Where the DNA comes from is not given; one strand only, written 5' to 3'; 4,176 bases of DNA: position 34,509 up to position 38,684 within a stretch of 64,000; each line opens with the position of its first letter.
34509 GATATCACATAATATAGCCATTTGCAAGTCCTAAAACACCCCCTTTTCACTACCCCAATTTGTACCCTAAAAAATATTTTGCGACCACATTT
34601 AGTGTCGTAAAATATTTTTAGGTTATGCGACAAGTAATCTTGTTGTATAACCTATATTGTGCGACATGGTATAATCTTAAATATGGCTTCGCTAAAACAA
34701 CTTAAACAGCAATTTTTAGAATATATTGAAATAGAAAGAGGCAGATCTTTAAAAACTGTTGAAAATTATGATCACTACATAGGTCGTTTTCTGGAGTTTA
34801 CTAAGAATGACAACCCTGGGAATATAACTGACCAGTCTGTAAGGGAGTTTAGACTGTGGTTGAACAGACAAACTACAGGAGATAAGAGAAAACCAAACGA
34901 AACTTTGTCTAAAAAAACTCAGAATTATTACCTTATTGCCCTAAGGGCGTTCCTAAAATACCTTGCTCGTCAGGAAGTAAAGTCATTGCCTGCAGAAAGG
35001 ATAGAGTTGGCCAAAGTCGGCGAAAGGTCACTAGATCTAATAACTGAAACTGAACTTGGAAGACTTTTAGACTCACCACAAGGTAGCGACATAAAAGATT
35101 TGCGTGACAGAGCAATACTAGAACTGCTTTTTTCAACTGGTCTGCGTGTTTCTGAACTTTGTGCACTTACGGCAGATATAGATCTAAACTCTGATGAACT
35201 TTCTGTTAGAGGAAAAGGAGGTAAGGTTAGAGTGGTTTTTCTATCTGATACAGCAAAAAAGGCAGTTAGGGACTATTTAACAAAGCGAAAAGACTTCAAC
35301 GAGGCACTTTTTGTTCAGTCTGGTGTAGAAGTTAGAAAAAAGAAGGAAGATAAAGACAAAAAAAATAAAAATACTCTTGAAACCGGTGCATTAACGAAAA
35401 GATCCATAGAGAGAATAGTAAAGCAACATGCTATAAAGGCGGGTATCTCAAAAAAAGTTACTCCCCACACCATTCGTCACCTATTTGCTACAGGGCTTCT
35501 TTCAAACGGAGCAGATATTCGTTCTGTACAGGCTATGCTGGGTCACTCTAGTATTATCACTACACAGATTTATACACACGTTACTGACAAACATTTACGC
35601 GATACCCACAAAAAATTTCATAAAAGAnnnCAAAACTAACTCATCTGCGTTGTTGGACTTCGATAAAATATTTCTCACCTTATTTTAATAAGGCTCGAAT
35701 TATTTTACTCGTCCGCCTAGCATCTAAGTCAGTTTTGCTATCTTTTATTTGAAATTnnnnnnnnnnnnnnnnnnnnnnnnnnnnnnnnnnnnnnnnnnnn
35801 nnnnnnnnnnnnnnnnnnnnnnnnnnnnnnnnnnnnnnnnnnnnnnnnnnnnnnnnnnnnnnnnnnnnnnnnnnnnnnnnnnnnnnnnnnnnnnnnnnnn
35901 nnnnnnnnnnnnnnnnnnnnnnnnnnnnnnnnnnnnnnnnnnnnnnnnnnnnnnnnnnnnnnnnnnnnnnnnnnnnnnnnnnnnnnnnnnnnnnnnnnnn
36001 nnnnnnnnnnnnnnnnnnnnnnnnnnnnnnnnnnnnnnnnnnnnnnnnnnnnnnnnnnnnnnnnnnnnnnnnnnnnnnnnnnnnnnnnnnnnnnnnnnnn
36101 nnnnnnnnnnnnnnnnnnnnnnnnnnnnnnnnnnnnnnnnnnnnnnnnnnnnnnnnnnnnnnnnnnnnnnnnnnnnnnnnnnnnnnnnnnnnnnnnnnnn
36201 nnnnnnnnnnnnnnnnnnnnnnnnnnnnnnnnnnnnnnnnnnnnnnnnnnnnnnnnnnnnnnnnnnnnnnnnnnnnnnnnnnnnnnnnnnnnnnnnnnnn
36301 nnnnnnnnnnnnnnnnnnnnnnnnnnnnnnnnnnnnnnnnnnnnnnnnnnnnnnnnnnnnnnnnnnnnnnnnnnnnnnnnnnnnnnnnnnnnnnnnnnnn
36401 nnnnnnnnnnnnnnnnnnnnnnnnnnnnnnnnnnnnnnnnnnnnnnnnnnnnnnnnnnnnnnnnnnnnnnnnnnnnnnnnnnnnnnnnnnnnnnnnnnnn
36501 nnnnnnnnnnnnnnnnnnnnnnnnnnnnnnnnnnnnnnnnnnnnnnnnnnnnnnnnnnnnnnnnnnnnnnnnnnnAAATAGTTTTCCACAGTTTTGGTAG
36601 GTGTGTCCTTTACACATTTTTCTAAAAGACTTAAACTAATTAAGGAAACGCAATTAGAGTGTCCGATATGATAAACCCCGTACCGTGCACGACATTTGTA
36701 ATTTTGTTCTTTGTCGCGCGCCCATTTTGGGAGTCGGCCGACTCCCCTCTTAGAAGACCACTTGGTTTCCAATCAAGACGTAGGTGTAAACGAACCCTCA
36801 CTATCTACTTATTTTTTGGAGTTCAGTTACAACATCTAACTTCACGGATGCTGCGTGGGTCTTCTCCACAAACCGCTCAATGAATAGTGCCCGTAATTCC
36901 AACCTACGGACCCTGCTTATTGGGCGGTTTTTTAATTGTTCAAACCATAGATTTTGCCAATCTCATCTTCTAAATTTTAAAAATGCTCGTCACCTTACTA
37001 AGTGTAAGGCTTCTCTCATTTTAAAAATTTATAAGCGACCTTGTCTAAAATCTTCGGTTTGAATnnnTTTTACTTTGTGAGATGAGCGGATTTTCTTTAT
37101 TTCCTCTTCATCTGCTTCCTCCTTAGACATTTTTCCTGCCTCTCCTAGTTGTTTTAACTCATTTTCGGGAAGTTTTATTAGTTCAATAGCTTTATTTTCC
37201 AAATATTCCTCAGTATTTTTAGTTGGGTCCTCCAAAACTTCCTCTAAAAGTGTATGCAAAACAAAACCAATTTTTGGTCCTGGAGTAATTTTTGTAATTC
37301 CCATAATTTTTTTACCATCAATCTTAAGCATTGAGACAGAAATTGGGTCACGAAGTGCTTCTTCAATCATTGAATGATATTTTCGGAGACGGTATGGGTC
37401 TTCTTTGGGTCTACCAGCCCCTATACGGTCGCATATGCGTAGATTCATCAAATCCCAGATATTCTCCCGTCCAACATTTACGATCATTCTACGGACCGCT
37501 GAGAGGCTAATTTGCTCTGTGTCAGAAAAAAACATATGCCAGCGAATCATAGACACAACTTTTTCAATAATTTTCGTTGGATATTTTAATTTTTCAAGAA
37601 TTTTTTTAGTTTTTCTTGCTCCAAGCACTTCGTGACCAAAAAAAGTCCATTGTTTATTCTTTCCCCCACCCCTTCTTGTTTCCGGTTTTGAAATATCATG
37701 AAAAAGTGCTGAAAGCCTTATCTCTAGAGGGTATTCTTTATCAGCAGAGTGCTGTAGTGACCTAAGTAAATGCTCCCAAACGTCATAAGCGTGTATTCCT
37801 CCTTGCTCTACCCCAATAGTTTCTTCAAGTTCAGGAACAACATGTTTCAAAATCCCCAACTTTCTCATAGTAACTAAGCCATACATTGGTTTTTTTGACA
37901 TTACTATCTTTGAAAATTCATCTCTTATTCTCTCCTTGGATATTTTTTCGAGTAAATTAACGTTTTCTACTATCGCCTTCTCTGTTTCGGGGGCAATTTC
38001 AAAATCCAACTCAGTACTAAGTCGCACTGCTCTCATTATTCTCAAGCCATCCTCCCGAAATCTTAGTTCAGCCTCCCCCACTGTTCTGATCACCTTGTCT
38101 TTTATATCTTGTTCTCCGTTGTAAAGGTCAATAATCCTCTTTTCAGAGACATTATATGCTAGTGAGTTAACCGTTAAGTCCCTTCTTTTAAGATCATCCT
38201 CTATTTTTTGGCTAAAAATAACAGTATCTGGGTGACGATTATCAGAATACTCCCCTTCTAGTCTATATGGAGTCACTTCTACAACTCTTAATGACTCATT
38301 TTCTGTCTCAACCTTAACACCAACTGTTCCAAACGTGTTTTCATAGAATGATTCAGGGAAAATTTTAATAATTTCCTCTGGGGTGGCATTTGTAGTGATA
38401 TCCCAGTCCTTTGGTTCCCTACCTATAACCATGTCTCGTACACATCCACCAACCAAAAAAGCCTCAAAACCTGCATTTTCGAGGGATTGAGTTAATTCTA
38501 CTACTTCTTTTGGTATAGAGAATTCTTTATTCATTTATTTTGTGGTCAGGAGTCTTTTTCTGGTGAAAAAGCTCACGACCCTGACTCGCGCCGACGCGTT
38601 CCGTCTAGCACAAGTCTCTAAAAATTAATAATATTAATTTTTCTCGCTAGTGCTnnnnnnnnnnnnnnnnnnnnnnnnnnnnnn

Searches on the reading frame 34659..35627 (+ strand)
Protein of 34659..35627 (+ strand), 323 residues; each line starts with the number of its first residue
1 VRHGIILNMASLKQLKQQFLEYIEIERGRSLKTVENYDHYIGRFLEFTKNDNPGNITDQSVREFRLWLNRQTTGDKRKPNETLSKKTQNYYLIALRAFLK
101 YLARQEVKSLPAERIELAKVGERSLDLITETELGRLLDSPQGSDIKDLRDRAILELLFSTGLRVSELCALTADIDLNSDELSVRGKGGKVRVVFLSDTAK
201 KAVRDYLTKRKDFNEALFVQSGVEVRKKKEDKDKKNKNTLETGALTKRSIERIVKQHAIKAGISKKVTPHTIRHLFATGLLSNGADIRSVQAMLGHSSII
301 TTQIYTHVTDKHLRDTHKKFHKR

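Call 71: search_protein_families(library=pfam, proteins=[window:34659-35627:+], max_evalue=0.0001)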
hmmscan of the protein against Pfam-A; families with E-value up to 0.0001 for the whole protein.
window:34659-35627:+ (323 aa): 4 families
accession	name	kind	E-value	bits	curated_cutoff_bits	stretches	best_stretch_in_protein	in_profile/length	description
PF00589.27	Phage_integrase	-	5.4e-41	140.7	27.1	1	128-312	3-172/172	Phage integrase family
PF13495.12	Phage_int_SAM_4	-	1.6e-13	51.3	27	1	17-107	3-83/85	Phage integrase, N-terminal SAM-like domain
PF02899.23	Phage_int_SAM_1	-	4.8e-12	46.4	22.3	1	17-105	2-82/83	Phage integrase, N-terminal SAM-like domain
PF13102.12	Phage_int_SAM_5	-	5.8e-06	27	22.3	1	17-106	4-86/98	Phage integrase SAM-like domain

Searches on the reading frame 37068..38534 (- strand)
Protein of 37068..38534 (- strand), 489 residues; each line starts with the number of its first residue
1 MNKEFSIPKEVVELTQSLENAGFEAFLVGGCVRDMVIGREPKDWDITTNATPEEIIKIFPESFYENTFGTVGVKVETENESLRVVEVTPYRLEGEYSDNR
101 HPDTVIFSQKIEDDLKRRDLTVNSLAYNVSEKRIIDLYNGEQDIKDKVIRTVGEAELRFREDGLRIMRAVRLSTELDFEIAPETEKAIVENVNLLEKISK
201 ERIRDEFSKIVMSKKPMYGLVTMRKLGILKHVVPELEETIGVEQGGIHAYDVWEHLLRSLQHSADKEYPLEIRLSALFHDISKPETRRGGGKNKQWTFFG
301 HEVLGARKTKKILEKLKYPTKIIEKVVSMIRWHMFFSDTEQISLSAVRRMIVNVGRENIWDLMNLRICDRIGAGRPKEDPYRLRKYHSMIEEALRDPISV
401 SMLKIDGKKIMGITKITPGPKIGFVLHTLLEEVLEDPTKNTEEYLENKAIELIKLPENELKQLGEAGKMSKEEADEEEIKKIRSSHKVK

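Call 71: search_protein_families(library=pfam, proteins=[window:37068-38534:-], max_evalue=0.0001)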
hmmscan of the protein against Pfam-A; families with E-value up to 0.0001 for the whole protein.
window:37068-38534:- (489 aa): 4 families
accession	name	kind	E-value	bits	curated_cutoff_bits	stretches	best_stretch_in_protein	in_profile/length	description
PF01743.26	PolyA_pol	-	4.7e-37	127.6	23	1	25-150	1-126/126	Poly A polymerase head domain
PF12627.12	PolyA_pol_RNAbd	-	5.2e-21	74.6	22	1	177-238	1-62/64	Probable RNA and SrmB- binding site of polymerase A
PF01966.28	HD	-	1.2e-09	38.9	22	1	253-346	2-104/116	HD domain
PF13735.12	tRNA_NucTran2_2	-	1.2e-08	35.5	27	1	294-447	8-147/149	tRNA nucleotidyltransferase domain 2 putative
